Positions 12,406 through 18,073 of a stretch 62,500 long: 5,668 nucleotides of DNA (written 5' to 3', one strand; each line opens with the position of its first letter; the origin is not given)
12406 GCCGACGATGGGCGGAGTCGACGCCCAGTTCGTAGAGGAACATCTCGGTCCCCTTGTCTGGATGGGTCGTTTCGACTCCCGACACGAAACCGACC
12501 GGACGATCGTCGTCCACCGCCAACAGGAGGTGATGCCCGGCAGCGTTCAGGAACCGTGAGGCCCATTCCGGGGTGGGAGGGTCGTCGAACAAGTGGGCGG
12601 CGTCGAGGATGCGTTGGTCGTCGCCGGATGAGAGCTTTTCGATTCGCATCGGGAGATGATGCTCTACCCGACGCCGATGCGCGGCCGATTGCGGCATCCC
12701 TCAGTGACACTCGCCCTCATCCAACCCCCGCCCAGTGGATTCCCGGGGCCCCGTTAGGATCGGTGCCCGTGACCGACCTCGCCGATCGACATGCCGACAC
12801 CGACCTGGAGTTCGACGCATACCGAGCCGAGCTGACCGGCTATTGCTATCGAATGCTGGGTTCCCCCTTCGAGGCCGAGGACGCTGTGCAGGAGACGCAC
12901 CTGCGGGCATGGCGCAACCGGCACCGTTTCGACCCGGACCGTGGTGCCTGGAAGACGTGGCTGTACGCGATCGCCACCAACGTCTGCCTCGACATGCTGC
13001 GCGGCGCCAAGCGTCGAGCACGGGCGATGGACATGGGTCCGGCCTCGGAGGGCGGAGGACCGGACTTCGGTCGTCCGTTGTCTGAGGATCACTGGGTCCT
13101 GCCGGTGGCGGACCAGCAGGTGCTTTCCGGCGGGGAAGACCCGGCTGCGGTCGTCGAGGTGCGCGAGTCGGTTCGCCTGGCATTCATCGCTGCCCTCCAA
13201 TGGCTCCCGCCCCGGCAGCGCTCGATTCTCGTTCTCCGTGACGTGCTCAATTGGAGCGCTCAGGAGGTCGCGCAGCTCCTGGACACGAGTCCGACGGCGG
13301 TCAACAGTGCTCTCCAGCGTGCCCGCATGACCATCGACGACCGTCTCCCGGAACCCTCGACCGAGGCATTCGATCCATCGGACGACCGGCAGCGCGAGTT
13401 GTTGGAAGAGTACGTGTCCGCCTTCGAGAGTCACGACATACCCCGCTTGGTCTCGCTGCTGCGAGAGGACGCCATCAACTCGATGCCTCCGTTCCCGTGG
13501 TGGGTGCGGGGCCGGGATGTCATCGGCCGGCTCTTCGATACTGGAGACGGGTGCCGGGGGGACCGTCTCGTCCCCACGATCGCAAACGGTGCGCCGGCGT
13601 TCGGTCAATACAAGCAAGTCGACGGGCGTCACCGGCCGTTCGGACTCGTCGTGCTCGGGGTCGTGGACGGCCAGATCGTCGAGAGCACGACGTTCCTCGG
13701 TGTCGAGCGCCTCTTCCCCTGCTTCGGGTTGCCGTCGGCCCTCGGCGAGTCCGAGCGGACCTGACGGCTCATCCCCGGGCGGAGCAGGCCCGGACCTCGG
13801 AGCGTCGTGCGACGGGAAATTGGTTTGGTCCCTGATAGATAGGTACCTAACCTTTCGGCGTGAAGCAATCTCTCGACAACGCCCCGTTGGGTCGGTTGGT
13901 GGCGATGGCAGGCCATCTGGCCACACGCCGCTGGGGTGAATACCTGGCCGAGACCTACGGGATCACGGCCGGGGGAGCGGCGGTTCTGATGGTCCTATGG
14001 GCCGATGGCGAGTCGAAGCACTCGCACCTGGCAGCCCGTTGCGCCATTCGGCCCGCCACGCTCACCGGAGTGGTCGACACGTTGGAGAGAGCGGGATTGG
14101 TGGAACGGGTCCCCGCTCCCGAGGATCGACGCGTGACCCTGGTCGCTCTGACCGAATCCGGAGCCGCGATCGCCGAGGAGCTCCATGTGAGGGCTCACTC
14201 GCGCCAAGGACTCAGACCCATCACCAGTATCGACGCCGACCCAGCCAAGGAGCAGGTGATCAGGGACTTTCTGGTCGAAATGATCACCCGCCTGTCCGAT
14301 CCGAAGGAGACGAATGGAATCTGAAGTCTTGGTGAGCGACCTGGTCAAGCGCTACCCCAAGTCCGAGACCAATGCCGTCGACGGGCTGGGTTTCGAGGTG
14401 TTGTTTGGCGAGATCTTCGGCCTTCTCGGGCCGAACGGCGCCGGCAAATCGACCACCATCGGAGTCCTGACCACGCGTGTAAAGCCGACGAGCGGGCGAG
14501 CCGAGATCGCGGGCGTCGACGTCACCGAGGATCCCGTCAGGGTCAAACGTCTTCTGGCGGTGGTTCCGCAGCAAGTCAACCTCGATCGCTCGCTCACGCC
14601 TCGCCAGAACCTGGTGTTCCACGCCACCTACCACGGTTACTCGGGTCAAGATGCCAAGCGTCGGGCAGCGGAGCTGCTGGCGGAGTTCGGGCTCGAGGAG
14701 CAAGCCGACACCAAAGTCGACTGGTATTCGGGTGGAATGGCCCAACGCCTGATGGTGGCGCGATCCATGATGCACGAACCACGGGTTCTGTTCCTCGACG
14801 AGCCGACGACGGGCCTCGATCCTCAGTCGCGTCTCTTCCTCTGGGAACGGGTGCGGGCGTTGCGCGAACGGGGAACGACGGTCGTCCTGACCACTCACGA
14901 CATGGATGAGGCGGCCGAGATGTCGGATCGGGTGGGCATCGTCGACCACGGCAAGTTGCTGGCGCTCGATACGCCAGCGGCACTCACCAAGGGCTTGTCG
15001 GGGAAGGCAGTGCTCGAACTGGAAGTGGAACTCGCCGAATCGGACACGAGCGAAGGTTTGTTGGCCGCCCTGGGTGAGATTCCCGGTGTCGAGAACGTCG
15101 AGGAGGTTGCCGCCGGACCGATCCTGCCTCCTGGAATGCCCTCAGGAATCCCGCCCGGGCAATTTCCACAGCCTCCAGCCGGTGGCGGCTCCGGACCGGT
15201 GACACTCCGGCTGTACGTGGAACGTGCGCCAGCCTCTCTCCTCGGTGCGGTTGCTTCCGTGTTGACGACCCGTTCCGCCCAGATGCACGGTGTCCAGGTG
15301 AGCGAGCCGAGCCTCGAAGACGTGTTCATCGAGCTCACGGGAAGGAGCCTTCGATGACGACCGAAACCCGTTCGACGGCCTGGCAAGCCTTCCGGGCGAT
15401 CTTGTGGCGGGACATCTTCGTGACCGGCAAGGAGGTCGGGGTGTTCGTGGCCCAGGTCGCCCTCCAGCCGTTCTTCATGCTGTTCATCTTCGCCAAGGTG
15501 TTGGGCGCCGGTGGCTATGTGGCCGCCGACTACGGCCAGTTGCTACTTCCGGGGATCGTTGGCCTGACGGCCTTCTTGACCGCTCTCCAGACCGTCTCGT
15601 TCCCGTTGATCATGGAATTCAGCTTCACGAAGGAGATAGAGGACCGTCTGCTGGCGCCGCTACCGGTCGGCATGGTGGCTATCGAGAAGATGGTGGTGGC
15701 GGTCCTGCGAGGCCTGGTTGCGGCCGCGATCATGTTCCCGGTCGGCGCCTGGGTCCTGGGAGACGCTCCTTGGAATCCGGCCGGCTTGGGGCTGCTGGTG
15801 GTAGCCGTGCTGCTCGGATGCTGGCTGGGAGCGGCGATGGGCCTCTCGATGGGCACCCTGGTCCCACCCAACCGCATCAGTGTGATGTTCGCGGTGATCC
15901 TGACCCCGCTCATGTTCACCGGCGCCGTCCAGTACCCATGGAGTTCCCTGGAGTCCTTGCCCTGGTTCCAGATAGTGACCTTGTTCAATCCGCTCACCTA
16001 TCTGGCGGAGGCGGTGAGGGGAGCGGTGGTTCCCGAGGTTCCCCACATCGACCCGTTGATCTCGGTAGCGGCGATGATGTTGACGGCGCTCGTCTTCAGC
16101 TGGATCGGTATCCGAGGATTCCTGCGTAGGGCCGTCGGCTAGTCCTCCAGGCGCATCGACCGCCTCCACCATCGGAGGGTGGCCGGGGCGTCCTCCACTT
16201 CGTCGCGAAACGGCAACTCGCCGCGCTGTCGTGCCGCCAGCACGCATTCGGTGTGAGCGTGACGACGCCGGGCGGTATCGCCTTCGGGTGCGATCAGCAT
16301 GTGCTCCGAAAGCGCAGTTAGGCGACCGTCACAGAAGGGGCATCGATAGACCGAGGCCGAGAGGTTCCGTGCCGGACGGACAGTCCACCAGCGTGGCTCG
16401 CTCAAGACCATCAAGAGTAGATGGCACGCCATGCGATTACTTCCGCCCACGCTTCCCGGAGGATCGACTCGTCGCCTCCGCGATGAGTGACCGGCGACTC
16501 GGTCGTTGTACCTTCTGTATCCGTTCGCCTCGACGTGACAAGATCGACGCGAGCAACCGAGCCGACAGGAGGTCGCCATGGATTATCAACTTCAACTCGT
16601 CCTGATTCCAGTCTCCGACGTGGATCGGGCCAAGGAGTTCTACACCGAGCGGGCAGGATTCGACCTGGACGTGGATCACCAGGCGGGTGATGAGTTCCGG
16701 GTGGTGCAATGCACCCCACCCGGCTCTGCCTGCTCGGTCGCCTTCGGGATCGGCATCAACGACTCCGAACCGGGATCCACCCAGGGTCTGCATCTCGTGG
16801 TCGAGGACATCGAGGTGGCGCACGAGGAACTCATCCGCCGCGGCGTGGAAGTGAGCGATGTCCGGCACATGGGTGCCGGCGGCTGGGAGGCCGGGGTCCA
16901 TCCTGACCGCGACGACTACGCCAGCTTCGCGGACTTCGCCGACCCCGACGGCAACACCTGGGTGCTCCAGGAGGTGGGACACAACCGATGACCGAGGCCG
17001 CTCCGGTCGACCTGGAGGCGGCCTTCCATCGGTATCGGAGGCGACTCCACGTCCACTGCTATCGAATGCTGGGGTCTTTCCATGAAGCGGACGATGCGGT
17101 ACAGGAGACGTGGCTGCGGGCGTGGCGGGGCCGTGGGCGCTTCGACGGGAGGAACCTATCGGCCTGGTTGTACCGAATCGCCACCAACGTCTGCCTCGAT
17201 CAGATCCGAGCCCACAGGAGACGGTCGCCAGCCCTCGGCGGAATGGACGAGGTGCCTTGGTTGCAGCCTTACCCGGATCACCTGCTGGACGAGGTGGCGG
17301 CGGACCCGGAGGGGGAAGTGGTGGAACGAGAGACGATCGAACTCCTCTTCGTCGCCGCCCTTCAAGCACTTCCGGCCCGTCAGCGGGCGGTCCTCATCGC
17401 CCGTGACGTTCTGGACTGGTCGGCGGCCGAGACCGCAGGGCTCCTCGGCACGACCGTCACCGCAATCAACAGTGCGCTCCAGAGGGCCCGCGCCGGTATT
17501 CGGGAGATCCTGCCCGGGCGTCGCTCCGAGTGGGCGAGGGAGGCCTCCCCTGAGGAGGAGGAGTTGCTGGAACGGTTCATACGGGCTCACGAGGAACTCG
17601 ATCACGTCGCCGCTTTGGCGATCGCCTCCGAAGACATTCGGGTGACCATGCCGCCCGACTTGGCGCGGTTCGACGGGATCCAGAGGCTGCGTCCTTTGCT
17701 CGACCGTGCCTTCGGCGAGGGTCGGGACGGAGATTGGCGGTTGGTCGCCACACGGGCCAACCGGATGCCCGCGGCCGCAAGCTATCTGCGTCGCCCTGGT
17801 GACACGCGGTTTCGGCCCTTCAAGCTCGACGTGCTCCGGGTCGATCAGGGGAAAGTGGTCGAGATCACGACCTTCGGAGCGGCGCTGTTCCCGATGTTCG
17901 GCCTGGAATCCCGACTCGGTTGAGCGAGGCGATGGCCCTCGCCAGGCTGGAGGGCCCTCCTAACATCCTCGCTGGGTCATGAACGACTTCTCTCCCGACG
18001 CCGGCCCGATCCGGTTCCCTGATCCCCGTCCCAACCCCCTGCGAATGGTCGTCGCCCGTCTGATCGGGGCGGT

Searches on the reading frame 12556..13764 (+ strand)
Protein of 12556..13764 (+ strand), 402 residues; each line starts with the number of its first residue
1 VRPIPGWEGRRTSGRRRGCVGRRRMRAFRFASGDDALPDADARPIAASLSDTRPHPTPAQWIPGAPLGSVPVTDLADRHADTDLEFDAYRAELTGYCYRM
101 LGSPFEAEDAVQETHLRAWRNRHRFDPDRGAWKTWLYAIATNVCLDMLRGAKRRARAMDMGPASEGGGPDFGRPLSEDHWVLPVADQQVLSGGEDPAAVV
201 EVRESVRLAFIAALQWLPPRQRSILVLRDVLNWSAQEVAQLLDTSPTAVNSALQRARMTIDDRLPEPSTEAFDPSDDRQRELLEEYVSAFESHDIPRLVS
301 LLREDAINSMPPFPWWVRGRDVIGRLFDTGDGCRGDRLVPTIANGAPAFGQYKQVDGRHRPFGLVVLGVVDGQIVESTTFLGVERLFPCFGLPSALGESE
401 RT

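Call 26: search_protein_families(library=pfam, proteins=[window:12556-13764:+], max_evalue=0.001)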
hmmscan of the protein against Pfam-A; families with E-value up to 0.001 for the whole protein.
window:12556-13764:+ (402 aa): 4 families
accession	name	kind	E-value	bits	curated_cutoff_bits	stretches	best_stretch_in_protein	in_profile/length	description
PF04542.20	Sigma70_r2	-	6.7e-22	77.5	24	1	86-154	2-71/71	Sigma-70 region 2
PF08281.18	Sigma70_r4_2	-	5.2e-15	55.3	25.7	1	208-259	2-53/54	Sigma-70, region 4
PF04545.22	Sigma70_r4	-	2e-06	27.6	24.1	1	213-258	1-46/50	Sigma-70, region 4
PF12680.13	SnoaL_2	-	0.00037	21.5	27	0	284-349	2-68/102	SnoaL-like domain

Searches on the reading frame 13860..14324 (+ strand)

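Call 26: search_protein_families(library=pfam, proteins=[window:13860-14324:+], max_evalue=0.001)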
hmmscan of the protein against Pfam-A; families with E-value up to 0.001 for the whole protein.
window:13860-14324:+ (154 aa): 4 families
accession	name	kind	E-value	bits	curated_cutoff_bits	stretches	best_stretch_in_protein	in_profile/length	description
PF01047.28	MarR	-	4.9e-12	46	24.6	1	40-92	6-58/59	MarR family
PF12802.13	MarR_2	-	7e-08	33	27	1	55-91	24-60/61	MarR family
PF22381.2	Staph_reg_Sar_Rot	-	1.3e-06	28.9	27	1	27-107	4-84/85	Transcriptional regulator SarA/Rot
PF13463.12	HTH_27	-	2.5e-06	28.1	22.2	1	41-101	7-68/68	Winged helix DNA-binding domain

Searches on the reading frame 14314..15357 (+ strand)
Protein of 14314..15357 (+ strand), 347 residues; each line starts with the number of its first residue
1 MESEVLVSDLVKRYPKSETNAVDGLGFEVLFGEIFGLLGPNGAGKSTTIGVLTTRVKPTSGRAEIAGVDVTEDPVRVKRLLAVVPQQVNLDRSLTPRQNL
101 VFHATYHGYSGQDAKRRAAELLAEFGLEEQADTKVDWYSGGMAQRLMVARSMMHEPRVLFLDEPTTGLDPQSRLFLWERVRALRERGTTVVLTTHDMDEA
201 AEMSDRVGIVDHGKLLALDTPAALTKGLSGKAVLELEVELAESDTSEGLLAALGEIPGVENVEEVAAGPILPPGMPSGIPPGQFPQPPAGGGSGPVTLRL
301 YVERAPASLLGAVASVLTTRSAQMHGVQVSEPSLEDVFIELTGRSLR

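Call 26: search_protein_families(library=pfam, proteins=[window:14314-15357:+], max_evalue=0.001)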
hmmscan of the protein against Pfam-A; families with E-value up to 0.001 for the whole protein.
window:14314-15357:+ (347 aa): 2 families
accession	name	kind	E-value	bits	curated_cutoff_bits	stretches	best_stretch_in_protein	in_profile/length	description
PF00005.33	ABC_tran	-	1.7e-30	106.8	25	1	23-166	2-137/137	ABC transporter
PF13304.12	AAA_21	-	8.9e-12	46.1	27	1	151-196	254-299/304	AAA domain, putative AbiEii toxin, Type IV TA system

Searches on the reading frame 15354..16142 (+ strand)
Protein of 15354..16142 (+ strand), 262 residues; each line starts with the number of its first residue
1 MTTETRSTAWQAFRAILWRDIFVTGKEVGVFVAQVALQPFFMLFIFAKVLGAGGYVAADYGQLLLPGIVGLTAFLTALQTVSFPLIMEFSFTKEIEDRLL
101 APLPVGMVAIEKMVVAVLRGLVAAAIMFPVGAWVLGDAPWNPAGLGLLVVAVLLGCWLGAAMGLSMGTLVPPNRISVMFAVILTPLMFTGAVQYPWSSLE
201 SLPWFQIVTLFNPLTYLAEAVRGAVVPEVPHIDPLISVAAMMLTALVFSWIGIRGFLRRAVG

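Call 26: search_protein_families(library=pfam, proteins=[window:15354-16142:+], max_evalue=0.001)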
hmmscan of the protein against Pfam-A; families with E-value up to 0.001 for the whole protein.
window:15354-16142:+ (262 aa): 2 families
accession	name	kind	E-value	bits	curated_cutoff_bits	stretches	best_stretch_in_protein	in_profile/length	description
PF01061.29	ABC2_membrane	-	6.8e-17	62.1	26.9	1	12-224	2-209/211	ABC-2 type transporter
PF12698.13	ABC2_membrane_3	-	8.2e-09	35.4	31.6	1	59-253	159-346/347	ABC-2 family transporter protein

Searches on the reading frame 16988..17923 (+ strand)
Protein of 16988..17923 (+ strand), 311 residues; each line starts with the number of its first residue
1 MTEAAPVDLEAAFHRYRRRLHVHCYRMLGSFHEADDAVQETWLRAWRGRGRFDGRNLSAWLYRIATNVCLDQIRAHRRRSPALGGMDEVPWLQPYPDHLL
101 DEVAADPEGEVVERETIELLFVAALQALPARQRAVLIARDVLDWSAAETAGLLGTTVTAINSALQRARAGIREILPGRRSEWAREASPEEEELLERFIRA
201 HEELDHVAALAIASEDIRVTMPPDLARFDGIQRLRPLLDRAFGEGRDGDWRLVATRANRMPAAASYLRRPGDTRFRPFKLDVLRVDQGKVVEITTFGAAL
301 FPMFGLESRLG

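Call 32: search_protein_families(library=pfam, proteins=[window:16988-17923:+], max_evalue=0.00001)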
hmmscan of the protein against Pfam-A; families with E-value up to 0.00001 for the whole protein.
window:16988-17923:+ (311 aa): 2 families
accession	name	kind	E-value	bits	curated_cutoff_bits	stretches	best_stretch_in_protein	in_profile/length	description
PF04542.20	Sigma70_r2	-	6e-21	74.5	24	1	13-79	2-71/71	Sigma-70 region 2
PF08281.18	Sigma70_r4_2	-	6.6e-14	51.7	25.7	1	121-169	4-52/54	Sigma-70, region 4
